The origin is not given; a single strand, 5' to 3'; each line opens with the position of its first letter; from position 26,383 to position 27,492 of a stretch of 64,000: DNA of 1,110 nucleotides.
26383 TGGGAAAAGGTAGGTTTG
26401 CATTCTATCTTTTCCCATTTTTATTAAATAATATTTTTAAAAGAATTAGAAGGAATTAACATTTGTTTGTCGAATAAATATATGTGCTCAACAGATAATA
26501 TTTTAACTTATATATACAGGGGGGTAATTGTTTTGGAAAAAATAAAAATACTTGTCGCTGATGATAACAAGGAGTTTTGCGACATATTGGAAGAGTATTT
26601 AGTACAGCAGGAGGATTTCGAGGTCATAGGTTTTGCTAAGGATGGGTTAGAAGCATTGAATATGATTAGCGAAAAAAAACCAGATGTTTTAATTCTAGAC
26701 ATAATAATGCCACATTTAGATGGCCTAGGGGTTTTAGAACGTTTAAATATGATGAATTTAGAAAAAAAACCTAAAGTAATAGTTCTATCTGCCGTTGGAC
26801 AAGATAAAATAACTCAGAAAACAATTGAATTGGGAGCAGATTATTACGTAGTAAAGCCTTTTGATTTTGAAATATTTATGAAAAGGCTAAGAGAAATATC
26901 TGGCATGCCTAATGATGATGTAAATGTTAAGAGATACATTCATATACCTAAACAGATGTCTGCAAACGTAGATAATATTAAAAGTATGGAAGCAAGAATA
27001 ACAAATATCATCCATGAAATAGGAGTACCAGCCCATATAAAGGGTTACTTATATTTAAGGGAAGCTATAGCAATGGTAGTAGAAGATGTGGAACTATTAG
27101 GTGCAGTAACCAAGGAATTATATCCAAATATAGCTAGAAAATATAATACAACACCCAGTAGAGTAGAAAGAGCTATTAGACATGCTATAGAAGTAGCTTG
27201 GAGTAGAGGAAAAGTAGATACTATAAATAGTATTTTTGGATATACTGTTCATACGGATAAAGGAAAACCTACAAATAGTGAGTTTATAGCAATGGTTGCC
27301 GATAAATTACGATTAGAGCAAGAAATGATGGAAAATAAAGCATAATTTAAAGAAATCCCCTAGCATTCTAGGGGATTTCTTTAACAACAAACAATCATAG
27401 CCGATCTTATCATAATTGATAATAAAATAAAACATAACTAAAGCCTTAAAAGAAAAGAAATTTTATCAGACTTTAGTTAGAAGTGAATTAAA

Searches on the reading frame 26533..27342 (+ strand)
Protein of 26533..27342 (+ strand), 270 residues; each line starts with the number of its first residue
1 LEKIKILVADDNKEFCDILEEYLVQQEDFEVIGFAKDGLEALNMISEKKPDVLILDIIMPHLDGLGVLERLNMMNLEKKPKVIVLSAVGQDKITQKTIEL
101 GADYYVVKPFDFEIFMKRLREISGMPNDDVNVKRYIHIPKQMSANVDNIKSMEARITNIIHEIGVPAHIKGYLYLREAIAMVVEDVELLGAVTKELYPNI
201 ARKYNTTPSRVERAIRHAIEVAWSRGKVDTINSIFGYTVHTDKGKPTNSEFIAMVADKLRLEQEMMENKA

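Call 39: search_protein_families(library=ncbifam, proteins=[window:26533-27342:+], max_evalue=0.00001)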
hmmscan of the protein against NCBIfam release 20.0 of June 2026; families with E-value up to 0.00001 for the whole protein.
seq(270 aa): 85 families (the best 25 are shown)
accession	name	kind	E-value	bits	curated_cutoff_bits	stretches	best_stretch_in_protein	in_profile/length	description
TIGR02875.1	spore_0_A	equivalog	1.5e-128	427.6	200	1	2-264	1-260/262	sporulation transcription factor Spo0A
NF001965.0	PRK00742.1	subfamily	1.2e-21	77.3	293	1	2-111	2-111/357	chemotaxis-specific protein-glutamate methyltransferase CheB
NF041367.1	CheY_Halo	equivalog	6.2e-21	74.9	200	1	6-121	1-112/114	chemotaxis protein CheY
TIGR02154.1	PhoB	equivalog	8e-19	67.8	296.2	1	5-122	4-119/226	phosphate regulon transcriptional regulator PhoB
NF008677.0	PRK11697.1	equivalog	1.7e-18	66.9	246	1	4-124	2-117/238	two-component system response regulator BtsR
NF011896.0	PRK15369.1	equivalog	5e-18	65.5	242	1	3-123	3-121/211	two component system response regulator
NF040534.1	resp_reg_YycF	equivalog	6e-18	64.9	340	1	5-120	2-112/231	response regulator YycF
NF009206.0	PRK12555.1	subfamily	6.9e-18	64.7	342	1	4-109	1-105/340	chemotaxis-specific protein-glutamate methyltransferase CheB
NF045944.1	ResRegRpaBCyano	equivalog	1.8e-17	63.5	330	1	7-122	1-111/229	response regulator transcription factor RpaB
NF007135.0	PRK09581.1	equivalog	3.6e-17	62.3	474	1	5-126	4-123/457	PleD family two-component system response regulator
NF041733.1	resp_reg_CseB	equivalog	4.9e-17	62.1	350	1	24-122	20-114/228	two-component system response regulator CseB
NF012227.0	AdeR_RR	equivalog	5.1e-17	62.1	340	1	5-142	13-145/239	efflux system response regulator transcription factor AdeR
NF033120.0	vanR_FM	exception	1.5e-16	60.8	460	1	2-111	2-106/231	vancomycin resistance response regulator transcription factor, VanR-F/VanR-M family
NF008199.0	PRK10955.1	equivalog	1.7e-16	60.9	341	1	5-122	3-114/232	envelope stress response regulator transcription factor CpxR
NF033117.2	vanR_ACDEGLN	exception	1.7e-16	60.5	350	1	6-198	1-188/226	VanR-ABDEGLN family response regulator transcription factor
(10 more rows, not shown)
